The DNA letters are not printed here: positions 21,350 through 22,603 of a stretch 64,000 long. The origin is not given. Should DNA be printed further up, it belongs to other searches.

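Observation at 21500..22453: DUF4145/HEPN-like plus nucleoside 2-deoxyribosyltransferase-like fusion protein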

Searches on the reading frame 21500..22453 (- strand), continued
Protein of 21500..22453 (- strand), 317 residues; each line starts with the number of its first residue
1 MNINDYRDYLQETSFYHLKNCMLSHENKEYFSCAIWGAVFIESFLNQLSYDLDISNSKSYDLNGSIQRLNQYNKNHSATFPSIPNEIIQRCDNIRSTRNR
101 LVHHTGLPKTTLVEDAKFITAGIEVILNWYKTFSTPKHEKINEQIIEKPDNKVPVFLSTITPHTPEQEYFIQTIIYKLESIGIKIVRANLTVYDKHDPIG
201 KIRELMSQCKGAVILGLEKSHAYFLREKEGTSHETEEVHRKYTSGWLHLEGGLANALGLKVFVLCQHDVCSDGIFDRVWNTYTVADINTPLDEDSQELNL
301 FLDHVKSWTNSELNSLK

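Call 77: find_encoding_contigs(protein=P0057, flank=7000, max_places=2)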
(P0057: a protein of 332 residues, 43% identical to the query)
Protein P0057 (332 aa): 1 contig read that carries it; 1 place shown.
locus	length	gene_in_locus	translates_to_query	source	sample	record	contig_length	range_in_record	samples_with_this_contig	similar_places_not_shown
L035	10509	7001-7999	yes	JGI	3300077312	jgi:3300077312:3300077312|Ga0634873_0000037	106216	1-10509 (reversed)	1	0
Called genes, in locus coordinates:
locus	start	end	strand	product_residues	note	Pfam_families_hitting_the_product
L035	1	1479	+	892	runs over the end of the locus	-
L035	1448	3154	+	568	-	PF00580:UvrD-helicase, PF04851:ResIII (weak), PF13245:AAA_19, PF01443:Viral_helicase1 (faint), PF09848:SLFN-g3_helicase (faint), PF13361:UvrD_C, PF13538:UvrD_C_2 (faint)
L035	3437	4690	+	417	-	PF00145:DNA_methylase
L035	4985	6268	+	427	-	PF13489:Methyltransf_23, PF05175:MTS (faint), PF08241:Methyltransf_11, PF08242:Methyltransf_12, PF13649:Methyltransf_25, PF13847:Methyltransf_31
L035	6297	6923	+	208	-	-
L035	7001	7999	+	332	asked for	-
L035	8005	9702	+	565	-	-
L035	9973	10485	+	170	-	PF01323:DSBA, PF13743:Thioredoxin_5 (faint)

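Call 96: list_cluster_members(proteins=[P0001, P0139, P0191, P0195, P0150, P0062, P0232])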
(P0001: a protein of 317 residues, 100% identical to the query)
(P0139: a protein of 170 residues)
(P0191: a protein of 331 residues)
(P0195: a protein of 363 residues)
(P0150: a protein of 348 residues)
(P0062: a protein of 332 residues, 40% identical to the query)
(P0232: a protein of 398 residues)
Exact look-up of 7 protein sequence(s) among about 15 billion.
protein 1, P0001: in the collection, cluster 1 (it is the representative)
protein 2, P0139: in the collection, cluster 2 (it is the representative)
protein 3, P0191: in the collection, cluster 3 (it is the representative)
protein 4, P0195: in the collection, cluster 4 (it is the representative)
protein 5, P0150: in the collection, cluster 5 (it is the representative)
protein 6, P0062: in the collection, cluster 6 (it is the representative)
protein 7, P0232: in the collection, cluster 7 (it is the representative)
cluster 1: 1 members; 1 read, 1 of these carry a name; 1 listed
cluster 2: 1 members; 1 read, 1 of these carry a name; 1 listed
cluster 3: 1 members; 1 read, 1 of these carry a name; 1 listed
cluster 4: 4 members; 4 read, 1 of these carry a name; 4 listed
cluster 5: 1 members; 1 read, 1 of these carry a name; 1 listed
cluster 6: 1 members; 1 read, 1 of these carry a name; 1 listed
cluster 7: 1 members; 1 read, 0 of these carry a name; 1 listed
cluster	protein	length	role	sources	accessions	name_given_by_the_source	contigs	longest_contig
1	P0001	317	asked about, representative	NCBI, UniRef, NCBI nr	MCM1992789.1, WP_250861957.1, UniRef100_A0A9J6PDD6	hypothetical protein [Oceanirhabdus seepicola] | TIR domain-containing protein n=1 Tax=Oceanirhabdus seepicola TaxID=2828781 ...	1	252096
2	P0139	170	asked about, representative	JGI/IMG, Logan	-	hypothetical protein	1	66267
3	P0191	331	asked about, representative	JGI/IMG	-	uncharacterized protein DUF4231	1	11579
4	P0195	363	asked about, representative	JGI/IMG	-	hypothetical protein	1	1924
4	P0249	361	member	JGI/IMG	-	-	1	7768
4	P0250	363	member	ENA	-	-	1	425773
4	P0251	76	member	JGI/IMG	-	-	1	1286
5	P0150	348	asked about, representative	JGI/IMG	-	hypothetical protein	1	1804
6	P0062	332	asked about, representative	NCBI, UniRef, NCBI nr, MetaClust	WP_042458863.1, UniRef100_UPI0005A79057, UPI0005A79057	hypothetical protein [Neobacillus dielmonensis] | hypothetical protein n=1 Tax=Neobacillus dielmonensis TaxID=1347369 RepID=UPI0005A79057 | status=active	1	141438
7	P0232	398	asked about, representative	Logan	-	-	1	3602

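Call 97: fold_search(model_id=the predicted structure, library=viral)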
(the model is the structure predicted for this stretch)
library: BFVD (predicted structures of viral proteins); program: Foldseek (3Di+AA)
matches with E <= 10: 394; with E <= 0.001: 1
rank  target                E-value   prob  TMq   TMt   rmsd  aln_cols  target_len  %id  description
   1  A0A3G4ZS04            7.3e-04  1.00  0.32  0.51   5.4       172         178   14  Uncharacterized protein [Terrestrivirus sp.]
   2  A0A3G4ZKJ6            2.3e-03  1.00  0.36  0.35   4.9       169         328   11  Uncharacterized protein [Terrestrivirus sp.]
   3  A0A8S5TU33            3.3e-03  1.00  0.33  0.30   9.7       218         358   11  Deoxyribosyltransferase [Siphoviridae sp. ctYcY12]
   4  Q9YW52                3.6e-03  0.51  0.19  0.19  19.6       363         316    7  HD domain-containing protein [Melanoplus sanguinipes entomopoxvirus]
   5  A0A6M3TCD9            5.6e-03  1.00  0.31  0.33   5.6       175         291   16  (no name in the UniProt tables at hand)
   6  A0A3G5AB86            1.0e-02  0.80  0.27  0.24  14.3       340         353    9  J domain-containing protein [Hyperionvirus sp.]
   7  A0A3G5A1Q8            1.1e-02  1.00  0.31  0.59   6.7       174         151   13  Nucleoside 2-deoxyribosyltransferase [Harvfovirus sp.]
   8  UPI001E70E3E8         1.3e-02  0.99  0.28  0.41   7.6       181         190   10  (no name look-up for this kind of identifier)
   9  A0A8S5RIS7            1.3e-02  0.97  0.22  0.39  19.5       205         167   15  N-deoxyribosyltransferase [virus sp. ctHG14]
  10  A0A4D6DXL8            1.4e-02  0.93  0.28  0.25  18.6       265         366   12  Uncharacterized protein [Shigella phage SSE1]
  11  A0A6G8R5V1            1.6e-02  0.99  0.29  0.42   7.1       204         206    9  NADPH-dependent oxidoreductase [Synechococcus phage S-N03]
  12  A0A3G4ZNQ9            1.8e-02  1.00  0.30  0.39   7.3       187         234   16  CD-NTase-associated protein 12/Pycsar effector protein TIR domain-containing protein [Terrestrivirus sp.]
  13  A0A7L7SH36            2.1e-02  1.00  0.32  0.62   4.9       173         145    9  Deoxyuridine triphosphatase [Gordonia phage Archimedes]
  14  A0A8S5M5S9            2.8e-02  1.00  0.30  0.57   4.2       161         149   12  Nucleoside 2-deoxyribosyltransferase [Podoviridae sp. ctaNW81]
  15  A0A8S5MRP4            4.8e-02  0.99  0.31  0.33   6.4       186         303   11  CMP/hydroxymethyl CMP hydrolase [Siphoviridae sp. ctD6g5]
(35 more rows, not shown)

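Call 107: search_protein_families(library=padloc, proteins=[L010:5223-6863:+, L010:6957-8264:+, L010:8347-9483:+, L010:14139-15335:+, L015:3864-5645:+, L015:5642-8920:+, L012:5456-7414:+, L012:11668-13038:+, L035:8005-9702:+, L034:8058-9431:-], max_evalue=0.001)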
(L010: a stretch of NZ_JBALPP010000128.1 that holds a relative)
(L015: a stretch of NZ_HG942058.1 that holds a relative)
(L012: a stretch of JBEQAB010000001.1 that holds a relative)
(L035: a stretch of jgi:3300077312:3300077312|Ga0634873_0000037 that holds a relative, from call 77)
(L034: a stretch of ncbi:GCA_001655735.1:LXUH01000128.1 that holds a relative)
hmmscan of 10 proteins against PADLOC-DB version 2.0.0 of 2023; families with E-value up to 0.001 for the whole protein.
L010:5223-6863:+ (546 aa): 0 families

L010:6957-8264:+ (435 aa): 0 families

L010:8347-9483:+ (378 aa): 0 families

L010:14139-15335:+ (398 aa): 1 family
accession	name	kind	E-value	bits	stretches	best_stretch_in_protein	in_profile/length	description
PDLC04134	mad2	-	2e-12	44.7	1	89-271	287-447/492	mads_2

L015:3864-5645:+ (593 aa): 0 families

L015:5642-8920:+ (1092 aa): 1 family
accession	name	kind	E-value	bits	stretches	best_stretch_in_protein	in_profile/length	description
PDLC00553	JetC2|JetC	-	2.4e-05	20.4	1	436-565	870-999/1361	DUF3584 domain; MukB-like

L012:5456-7414:+ (652 aa): 0 families

L012:11668-13038:+ (456 aa): 0 families

L035:8005-9702:+ (565 aa): 2 families
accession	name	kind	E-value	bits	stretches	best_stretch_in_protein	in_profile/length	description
PDLC01043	CorA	-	1.9e-15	54.5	1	296-428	266-384/457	CorA-like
PDLC01174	CorA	-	1.9e-09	35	1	96-428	76-388/446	CorA-like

L034:8058-9431:- (457 aa): 2 families
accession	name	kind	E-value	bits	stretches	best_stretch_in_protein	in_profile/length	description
PDLC01043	CorA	-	1.1e-19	68.5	1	250-417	256-413/457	CorA-like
PDLC01174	CorA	-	2.3e-19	67.6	1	260-451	269-438/446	CorA-like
